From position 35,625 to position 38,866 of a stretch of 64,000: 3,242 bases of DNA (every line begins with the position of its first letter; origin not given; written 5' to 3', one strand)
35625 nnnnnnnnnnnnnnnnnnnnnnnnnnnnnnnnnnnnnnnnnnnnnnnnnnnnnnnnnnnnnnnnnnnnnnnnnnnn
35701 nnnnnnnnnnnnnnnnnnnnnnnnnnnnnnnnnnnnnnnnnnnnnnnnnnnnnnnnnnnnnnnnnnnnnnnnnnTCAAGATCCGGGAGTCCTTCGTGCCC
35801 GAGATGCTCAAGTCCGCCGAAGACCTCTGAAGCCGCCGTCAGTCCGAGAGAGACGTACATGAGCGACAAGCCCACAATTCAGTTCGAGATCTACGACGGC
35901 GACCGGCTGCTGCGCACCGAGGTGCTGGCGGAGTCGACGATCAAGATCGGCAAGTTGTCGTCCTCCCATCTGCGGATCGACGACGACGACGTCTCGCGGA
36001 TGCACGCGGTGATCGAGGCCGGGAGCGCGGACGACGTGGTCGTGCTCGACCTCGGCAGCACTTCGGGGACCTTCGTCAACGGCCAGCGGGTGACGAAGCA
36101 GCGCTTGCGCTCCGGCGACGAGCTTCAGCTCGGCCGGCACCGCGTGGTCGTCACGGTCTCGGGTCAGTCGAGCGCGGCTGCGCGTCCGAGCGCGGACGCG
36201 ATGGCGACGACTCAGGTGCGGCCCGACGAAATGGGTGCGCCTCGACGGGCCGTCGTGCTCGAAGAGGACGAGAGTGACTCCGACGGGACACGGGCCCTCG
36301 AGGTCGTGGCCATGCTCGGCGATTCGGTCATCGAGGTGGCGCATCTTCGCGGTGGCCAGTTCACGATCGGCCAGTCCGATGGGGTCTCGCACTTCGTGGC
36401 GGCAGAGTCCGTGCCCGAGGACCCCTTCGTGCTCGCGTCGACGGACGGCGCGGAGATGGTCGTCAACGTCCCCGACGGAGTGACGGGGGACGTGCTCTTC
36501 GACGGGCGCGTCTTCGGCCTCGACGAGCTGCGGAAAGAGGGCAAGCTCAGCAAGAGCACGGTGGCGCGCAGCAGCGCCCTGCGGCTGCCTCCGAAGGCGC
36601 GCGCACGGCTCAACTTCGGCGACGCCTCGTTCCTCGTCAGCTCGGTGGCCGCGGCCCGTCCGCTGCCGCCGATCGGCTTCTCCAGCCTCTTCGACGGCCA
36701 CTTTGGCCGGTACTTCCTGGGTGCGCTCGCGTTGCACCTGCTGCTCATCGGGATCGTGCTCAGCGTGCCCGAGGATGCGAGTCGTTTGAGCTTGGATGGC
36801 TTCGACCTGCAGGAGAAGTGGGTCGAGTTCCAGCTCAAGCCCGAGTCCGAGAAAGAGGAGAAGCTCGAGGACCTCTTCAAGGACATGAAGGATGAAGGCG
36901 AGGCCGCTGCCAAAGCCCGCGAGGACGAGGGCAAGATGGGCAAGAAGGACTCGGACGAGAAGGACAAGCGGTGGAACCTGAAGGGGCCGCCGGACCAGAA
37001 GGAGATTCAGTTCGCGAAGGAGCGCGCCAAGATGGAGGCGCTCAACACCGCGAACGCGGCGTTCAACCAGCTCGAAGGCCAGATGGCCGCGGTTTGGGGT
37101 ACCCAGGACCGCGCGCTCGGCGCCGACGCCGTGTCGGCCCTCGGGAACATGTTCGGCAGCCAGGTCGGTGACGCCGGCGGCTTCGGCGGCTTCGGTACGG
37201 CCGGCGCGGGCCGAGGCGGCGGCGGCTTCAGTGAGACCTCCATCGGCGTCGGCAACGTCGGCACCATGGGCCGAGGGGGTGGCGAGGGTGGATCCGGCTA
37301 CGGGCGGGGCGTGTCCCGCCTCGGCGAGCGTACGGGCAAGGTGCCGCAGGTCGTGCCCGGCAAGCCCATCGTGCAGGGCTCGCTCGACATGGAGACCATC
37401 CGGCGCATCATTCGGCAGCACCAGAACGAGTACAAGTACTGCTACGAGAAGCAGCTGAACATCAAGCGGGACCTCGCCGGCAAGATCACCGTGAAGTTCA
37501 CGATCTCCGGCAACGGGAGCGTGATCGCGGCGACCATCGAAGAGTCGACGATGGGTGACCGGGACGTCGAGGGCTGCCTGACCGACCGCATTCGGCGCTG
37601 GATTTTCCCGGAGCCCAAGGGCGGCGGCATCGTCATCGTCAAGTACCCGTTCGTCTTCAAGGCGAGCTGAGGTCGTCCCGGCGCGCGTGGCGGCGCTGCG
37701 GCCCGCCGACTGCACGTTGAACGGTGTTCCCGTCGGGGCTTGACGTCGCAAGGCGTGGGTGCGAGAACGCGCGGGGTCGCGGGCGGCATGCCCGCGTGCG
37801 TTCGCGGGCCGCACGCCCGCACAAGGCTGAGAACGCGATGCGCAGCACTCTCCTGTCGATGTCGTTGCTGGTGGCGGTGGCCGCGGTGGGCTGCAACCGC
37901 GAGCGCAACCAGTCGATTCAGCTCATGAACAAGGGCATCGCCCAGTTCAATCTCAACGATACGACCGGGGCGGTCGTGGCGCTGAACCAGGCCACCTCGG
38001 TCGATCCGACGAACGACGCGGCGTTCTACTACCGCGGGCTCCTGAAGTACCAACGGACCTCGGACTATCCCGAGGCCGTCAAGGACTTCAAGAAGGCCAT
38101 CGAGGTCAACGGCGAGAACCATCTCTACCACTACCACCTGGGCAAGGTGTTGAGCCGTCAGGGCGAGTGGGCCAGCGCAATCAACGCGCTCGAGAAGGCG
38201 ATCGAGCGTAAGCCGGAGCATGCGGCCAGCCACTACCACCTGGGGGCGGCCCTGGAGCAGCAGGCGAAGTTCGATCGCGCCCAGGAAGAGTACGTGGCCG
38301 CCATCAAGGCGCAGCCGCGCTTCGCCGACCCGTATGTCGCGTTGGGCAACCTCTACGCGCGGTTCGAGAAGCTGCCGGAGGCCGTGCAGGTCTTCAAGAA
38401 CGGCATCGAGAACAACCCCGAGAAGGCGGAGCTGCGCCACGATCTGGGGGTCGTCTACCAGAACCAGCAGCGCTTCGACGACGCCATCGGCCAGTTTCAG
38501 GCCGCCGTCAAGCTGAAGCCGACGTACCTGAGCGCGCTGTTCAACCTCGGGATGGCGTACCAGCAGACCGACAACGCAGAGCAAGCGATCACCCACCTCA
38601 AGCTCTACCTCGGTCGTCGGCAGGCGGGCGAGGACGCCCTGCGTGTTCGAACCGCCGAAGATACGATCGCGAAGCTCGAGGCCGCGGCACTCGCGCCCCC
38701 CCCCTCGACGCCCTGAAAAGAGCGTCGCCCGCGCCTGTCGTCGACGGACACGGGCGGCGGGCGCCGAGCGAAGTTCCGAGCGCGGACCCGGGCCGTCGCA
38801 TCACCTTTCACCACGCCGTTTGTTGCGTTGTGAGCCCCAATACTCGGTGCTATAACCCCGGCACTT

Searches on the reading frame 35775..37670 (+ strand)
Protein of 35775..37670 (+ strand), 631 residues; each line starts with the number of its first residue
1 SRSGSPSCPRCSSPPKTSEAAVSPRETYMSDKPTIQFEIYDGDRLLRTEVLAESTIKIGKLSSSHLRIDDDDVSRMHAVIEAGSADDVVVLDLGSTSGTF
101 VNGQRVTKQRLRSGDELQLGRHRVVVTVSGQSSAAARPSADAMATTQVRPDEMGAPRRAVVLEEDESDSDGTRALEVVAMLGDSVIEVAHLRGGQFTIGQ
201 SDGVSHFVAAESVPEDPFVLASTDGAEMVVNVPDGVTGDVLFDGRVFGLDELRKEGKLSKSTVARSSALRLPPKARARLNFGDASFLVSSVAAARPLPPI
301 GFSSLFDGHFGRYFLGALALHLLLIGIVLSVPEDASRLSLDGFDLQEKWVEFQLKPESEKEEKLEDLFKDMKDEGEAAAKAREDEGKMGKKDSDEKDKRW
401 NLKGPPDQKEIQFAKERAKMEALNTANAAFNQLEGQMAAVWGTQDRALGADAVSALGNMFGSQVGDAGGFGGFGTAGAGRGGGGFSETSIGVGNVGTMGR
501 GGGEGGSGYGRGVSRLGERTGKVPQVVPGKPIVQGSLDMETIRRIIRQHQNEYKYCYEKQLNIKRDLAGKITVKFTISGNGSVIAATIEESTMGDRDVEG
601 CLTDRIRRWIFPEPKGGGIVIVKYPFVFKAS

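Call 28: search_protein_families(library=pfam, proteins=[window:35775-37670:+], max_evalue=0.001)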
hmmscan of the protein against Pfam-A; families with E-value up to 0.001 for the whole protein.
window:35775-37670:+ (631 aa): 2 families
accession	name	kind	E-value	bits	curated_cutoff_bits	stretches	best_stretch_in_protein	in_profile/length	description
PF00498.31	FHA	-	2.9e-17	63.3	20.7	1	56-120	1-67/67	FHA domain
PF16697.10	Yop-YscD_cpl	-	6.3e-11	42.8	33.2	1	50-123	13-87/94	Inner membrane component of T3SS, cytoplasmic domain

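Call 32: search_protein_families(library=ncbifam, proteins=[window:35775-37670:+], max_evalue=0.00001)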
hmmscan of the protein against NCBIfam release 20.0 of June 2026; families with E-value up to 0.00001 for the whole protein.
window:35775-37670:+ (631 aa): 7 families
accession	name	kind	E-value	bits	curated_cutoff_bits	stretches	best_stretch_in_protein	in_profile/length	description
NF033760.1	gliding_GltG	equivalog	3.6e-117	392.6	650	2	133-631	166-648/650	adventurous gliding motility protein GltG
NF033768.1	myxo_SS_tail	domain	1.2e-32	111.9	40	1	537-629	1-92/92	AgmX/PglI C-terminal domain-containing protein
NF049868.1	FhaB_Rv0019c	equivalog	3.2e-13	50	125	1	18-122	50-154/158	FHA domain-containing protein FhaB/FipA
NF052573.1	HisKinEspAMyxo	equivalog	7.1e-12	44.2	1400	1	56-125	48-117/755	serine histidine kinase EspA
NF041660.2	oxygluDhInhib_OdhI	equivalog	2.5e-11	43.6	200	1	51-126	53-127/130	oxoglutarate dehydrogenase inhibitor Odhl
TIGR03354.1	VI_FHA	hypoth_equivalog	4.2e-10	40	120.25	1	50-154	20-122/420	type VI secretion system-associated FHA domain protein TagH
TIGR01352.1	tonB_Cterm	subfamily_domain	1.4e-06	28.6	27.1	1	563-629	8-74/76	TonB family protein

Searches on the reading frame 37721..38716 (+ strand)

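Call 28: search_protein_families(library=pfam, proteins=[window:37721-38716:+], max_evalue=0.001)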
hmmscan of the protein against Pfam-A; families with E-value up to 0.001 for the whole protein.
window:37721-38716:+ (331 aa): 22 families
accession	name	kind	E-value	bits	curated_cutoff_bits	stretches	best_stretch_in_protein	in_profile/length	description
PF13414.12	TPR_11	-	3.9e-38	129.3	26.8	5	147-181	7-41/42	TPR repeat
PF00515.34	TPR_1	-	4.4e-34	115.3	27.8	2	137-167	4-34/34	Tetratricopeptide repeat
PF07719.23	TPR_2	-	7.6e-34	113.5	27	2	136-167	3-34/34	Tetratricopeptide repeat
PF13431.12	TPR_17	-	8.3e-29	97.9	24.4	1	157-189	2-34/34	Tetratricopeptide repeat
PF13181.12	TPR_8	-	4.6e-27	92.3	25.7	0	137-167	4-34/34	Tetratricopeptide repeat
PF13432.12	TPR_16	-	6.9e-26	90.8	32.7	3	140-181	3-44/65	Tetratricopeptide repeat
PF14559.12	TPR_19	-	2.6e-19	69.8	25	3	146-207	3-62/68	Tetratricopeptide repeat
PF13428.12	TPR_14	-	3.2e-19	67.9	23.5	0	138-175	5-42/44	Tetratricopeptide repeat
PF13424.12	TPR_12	-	4.1e-19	69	30.1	3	110-164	13-75/77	Tetratricopeptide repeat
PF13371.12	TPR_9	-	7.1e-19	68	35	1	244-311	3-70/73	Tetratricopeptide repeat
PF13174.12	TPR_6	-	1.2e-16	60.5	26.3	0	138-165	4-31/33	Tetratricopeptide repeat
PF13176.12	TPR_7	-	5e-15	54.7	27.9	0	138-168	3-35/36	Tetratricopeptide repeat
PF13374.12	TPR_10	-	4.8e-13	49.1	27.5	0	237-264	3-30/42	Tetratricopeptide repeat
PF12895.13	ANAPC3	-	1.5e-10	41.6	27.2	2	115-187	4-75/82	Anaphase-promoting complex, cyclosome, subunit 3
PF23914.1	TPR_CcmH_CycH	-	2e-08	34.6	42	0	196-294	44-145/158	Cytochrome c-type biogenesis protein H TPR domain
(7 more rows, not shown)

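Call 32: search_protein_families(library=ncbifam, proteins=[window:37721-38716:+], max_evalue=0.00001)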
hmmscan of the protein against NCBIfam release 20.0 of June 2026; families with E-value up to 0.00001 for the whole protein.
window:37721-38716:+ (331 aa): 23 families
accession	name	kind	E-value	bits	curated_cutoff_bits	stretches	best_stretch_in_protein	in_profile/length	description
NF040959.1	MamA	equivalog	1e-35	123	200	2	170-294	73-197/204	magnetosome protein MamA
TIGR02521.1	type_IV_pilW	equivalog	6.7e-23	81.4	154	3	167-296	30-161/234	type IV pilus biogenesis/stability protein PilW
TIGR02917.1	PEP_TPR_lipo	equivalog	1.3e-22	79.6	312.2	1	140-316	607-781/899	XrtA/PEP-CTERM system TPR-repeat protein PrsT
NF033758.1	gliding_GltE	equivalog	5.4e-22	78.3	225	2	85-227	209-350/411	adventurous gliding motility TPR repeat lipoprotein GltE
NF033762.1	social_mot_Tgl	equivalog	5e-19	68.6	225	1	162-294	25-160/252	social motility TPR repeat lipoprotein Tgl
TIGR00990.1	3a0801s09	subfamily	1.1e-17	63.9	757.25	2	151-266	382-497/615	mitochondrial import receptor subunit TOM70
TIGR02552.1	LcrH_SycD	equivalog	2.3e-16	59.8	104.8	1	88-176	7-94/136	SycD/LcrH family type III secretion system chaperone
NF008391.2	PRK11189.1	equivalog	6.8e-15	55.3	250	2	44-209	5-172/297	lipoprotein NlpI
NF047371.1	FlcA_CTERM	equivalog_domain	1.2e-14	53.8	300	1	193-289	429-526/646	periplasmic flagellar collar protein FlcA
TIGR00540.1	TPR_hemY_coli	hypoth_equivalog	2.1e-14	53.1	142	1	113-191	309-382/385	heme biosynthesis-associated TPR protein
NF033920.0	C39_PA2778_fam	equivalog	4.3e-14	52.5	150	1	176-267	164-255/255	PA2778 family cysteine peptidase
TIGR02795.1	tol_pal_ybgF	equivalog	1.5e-11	45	90.1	0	220-293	20-99/119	tol-pal system protein YbgF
NF047558.1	TPR_END_plus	domain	5.3e-11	42.3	32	0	137-167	2-32/56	TPR end-of-group domain-containing protein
NF053607.1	CHU_0125_OmpA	equivalog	7.4e-11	41.3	620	1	40-163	1-116/639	CHU_0125 family OmpA-like outer membrane integrity protein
NF002725.1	PRK02603.1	equivalog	1.9e-10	41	143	0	98-186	33-124/173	photosystem I assembly protein Ycf3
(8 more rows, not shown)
